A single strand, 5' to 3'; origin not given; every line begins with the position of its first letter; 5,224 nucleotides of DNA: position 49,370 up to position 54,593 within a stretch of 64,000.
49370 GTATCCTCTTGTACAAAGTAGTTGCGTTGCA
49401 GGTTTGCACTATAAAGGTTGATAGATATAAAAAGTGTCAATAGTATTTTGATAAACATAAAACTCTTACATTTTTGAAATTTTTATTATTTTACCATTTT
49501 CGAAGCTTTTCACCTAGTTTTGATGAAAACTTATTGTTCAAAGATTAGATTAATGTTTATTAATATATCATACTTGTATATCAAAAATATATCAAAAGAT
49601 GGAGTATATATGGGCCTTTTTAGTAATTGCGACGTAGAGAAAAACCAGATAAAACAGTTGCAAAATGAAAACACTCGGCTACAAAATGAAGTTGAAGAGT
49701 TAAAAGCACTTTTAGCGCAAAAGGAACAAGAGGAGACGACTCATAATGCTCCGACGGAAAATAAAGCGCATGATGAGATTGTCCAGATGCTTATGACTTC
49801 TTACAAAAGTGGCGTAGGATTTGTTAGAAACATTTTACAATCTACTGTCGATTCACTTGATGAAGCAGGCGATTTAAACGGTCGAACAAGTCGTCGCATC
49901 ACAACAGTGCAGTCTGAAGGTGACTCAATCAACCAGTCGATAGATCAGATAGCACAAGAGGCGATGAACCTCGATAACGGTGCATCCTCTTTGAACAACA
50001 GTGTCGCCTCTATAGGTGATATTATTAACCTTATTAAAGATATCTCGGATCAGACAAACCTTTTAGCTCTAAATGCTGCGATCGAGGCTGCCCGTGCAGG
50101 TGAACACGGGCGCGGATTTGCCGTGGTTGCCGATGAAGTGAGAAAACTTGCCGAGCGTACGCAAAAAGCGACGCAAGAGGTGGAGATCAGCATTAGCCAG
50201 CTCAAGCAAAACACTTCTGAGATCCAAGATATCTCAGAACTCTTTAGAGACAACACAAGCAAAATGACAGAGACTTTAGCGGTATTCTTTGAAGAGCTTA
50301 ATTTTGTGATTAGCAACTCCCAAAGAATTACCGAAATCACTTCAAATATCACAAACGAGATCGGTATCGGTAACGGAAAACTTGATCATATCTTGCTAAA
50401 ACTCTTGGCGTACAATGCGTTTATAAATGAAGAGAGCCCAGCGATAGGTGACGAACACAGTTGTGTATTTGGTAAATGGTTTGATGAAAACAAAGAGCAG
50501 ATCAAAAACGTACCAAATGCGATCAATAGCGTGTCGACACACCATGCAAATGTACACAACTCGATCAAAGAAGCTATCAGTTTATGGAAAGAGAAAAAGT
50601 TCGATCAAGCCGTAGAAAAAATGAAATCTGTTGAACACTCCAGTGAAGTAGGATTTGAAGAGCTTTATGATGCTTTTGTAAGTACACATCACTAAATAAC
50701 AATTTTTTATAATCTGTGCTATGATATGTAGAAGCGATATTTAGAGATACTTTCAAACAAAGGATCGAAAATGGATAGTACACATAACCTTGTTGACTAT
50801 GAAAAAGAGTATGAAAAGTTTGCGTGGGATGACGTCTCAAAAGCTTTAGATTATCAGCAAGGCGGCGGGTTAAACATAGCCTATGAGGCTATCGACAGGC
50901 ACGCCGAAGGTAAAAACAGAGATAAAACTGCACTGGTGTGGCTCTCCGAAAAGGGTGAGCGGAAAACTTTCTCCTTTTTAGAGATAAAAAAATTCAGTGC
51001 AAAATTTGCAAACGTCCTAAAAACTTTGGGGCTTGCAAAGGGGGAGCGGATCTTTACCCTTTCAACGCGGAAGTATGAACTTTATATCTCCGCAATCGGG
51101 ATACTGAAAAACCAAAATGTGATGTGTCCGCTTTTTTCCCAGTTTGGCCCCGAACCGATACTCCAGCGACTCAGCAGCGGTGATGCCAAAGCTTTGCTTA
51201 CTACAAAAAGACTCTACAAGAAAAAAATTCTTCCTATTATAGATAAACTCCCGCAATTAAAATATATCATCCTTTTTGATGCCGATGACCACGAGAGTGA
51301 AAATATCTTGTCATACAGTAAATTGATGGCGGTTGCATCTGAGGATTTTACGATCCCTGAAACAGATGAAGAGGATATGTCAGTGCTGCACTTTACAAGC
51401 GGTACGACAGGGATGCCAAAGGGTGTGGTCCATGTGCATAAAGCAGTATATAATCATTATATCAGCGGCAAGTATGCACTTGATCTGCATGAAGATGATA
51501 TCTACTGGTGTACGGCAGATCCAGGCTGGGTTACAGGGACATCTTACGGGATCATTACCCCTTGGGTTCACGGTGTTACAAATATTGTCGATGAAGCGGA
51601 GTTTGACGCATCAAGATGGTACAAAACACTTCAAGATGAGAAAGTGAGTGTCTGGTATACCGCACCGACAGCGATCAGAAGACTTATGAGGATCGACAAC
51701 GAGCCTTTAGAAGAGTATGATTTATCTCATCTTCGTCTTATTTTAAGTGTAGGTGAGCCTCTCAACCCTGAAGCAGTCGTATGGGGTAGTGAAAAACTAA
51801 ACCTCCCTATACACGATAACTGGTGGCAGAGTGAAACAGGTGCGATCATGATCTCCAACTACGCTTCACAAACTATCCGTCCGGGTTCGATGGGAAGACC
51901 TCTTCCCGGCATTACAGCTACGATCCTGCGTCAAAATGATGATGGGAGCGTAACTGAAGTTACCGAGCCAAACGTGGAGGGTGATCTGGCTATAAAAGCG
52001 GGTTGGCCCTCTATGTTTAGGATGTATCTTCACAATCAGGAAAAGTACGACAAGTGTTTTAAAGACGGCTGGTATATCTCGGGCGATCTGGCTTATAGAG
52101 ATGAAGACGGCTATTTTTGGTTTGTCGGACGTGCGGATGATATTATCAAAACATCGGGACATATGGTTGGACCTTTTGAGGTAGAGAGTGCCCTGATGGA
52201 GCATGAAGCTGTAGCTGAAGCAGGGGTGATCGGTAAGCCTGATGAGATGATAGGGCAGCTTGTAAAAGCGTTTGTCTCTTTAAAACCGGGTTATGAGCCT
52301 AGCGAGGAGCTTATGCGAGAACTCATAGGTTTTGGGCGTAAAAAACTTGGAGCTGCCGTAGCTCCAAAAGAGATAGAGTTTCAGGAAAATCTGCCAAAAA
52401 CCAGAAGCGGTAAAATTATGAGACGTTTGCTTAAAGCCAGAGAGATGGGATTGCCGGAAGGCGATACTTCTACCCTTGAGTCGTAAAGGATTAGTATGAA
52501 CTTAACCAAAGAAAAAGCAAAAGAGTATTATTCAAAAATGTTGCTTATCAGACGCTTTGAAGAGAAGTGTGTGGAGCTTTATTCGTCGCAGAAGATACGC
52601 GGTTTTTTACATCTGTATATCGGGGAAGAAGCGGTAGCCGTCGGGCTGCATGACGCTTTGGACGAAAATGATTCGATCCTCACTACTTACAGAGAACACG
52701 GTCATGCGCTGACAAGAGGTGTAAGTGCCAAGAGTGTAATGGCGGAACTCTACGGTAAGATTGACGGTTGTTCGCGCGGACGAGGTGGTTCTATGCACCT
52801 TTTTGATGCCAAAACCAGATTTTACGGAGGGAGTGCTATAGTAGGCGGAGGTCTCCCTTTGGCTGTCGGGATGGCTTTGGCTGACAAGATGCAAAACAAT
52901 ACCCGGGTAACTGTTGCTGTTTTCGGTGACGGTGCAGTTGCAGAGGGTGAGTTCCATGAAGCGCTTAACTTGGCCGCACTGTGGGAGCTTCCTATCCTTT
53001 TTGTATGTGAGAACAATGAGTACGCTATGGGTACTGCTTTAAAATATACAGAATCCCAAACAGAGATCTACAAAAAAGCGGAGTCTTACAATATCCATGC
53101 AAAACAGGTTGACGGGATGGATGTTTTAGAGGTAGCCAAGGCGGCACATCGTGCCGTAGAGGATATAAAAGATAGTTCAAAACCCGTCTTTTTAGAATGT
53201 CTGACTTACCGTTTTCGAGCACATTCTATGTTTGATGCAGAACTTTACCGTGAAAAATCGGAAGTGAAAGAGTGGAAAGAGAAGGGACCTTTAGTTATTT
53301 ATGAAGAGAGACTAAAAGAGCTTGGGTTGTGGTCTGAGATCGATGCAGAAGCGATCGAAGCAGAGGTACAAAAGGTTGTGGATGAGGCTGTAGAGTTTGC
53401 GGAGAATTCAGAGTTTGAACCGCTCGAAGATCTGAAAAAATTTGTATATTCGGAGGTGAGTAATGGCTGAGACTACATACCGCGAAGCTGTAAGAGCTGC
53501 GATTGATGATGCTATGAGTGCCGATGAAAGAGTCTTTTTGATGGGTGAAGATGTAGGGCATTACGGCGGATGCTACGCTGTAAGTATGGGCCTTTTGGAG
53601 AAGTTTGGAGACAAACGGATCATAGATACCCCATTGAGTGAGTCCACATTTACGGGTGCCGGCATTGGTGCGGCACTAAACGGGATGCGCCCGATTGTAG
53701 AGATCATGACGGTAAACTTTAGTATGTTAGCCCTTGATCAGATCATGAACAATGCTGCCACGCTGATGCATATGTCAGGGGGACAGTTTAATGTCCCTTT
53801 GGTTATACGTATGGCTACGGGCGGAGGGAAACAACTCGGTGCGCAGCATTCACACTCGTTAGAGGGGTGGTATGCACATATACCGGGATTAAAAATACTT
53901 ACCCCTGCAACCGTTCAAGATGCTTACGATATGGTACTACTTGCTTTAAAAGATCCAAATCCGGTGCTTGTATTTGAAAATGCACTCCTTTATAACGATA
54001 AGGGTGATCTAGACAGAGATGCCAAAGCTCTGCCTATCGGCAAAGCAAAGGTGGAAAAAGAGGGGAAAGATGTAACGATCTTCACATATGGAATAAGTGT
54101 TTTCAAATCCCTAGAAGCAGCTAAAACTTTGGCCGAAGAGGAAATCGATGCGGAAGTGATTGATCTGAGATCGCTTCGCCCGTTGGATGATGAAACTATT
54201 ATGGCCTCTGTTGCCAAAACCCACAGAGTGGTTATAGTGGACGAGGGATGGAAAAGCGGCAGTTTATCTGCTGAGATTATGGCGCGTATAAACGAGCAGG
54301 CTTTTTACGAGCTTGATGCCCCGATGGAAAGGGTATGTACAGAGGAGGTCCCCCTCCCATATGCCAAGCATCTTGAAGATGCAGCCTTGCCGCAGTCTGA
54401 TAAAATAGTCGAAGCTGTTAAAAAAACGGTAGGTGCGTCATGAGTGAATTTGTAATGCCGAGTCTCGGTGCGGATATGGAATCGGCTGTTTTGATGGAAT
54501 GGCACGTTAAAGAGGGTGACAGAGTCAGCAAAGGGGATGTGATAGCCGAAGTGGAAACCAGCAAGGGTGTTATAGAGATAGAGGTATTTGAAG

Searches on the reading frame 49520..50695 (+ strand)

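Call 41: search_protein_families(library=pfam, proteins=[window:49520-50695:+], max_evalue=0.001)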
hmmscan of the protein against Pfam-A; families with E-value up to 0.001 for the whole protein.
window:49520-50695:+ (391 aa): 3 families
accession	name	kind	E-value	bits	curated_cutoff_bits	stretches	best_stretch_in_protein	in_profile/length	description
PF00015.26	MCPsignal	-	8.4e-34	117.3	34.6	1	156-278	26-148/172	Methyl-accepting chemotaxis protein (MCP) signalling domain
PF13682.11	CZB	-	4.4e-09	37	29.4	1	290-353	1-64/64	Chemoreceptor zinc-binding domain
PF02183.23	HALZ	-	0.00062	20.3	28.1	0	35-65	12-42/43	Homeobox associated leucine zipper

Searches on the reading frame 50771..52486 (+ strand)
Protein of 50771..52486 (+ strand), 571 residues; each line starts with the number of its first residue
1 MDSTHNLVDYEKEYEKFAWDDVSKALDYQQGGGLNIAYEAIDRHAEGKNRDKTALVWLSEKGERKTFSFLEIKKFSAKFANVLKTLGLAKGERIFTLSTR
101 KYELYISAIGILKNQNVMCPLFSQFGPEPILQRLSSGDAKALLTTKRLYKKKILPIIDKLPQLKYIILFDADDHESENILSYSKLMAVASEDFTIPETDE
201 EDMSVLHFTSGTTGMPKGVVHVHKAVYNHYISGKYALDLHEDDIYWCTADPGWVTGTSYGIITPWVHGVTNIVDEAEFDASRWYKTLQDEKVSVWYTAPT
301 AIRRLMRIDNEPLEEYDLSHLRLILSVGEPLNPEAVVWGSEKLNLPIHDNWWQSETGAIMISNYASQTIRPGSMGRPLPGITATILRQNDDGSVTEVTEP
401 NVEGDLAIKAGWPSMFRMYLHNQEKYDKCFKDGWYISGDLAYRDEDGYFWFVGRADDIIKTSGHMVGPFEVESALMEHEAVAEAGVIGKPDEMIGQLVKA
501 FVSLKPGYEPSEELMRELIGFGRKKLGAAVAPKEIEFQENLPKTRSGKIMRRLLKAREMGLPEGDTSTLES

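Call 41: search_protein_families(library=pfam, proteins=[window:50771-52486:+], max_evalue=0.001)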
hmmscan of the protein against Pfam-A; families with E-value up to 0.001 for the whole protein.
window:50771-52486:+ (571 aa): 2 families
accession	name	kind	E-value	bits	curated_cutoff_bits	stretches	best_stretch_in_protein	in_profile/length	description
PF00501.34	AMP-binding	-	3.2e-68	230.7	29.9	1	43-420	3-384/384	AMP-binding enzyme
PF13193.12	AMP-binding_C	-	1.6e-23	83.8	24.5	1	470-548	1-76/76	AMP-binding enzyme C-terminal domain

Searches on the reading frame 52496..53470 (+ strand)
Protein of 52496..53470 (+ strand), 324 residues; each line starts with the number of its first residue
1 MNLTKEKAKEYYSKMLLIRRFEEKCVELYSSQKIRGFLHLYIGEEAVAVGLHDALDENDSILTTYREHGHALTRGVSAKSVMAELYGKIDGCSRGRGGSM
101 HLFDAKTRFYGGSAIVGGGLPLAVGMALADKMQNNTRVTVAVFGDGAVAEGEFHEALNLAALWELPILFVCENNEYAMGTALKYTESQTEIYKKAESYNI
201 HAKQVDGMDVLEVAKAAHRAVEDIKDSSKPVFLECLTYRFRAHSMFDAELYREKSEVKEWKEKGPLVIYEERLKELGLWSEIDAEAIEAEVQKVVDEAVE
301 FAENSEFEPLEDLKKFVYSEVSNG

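Call 75: search_protein_families(library=pfam, proteins=[window:52496-53470:+], max_evalue=0.0001)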
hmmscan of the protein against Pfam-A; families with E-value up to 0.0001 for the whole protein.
window:52496-53470:+ (324 aa): 4 families
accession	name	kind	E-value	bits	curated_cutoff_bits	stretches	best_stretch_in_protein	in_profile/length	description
PF00676.26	E1_dh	-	4.5e-92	308.7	22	1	14-307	2-296/300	Dehydrogenase E1 component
PF13292.11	DXP_synthase_N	-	1.1e-09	38.5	21.2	1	120-234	117-231/274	1-deoxy-D-xylulose-5-phosphate synthase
PF02775.26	TPP_enzyme_C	-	1.3e-08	35.2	21.9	1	107-222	19-125/151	Thiamine pyrophosphate enzyme, C-terminal TPP binding domain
PF00456.26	Transketolase_N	-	1.3e-06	28.1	22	1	117-237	115-243/334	Transketolase, thiamine diphosphate binding domain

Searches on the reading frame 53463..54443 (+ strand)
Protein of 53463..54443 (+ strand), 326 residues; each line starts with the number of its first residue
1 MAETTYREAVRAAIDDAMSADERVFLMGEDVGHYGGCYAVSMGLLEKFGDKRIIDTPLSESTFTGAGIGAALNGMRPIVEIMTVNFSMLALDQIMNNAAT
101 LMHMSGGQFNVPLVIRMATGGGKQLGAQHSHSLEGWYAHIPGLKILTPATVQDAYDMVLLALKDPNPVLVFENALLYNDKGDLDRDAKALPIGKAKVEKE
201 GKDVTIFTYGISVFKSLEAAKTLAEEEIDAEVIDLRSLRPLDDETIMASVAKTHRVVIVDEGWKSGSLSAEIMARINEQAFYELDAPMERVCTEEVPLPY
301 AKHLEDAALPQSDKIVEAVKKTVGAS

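Call 75: search_protein_families(library=pfam, proteins=[window:53463-54443:+], max_evalue=0.0001)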
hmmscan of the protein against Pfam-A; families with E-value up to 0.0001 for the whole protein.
window:53463-54443:+ (326 aa): 2 families
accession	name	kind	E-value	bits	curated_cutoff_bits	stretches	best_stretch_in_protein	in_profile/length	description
PF02780.25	Transketolase_C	-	3e-41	140.6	25.9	1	193-315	1-124/124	Transketolase, C-terminal domain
PF02779.29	Transket_pyr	-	1.9e-37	129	27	1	4-177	3-172/174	Transketolase, pyrimidine binding domain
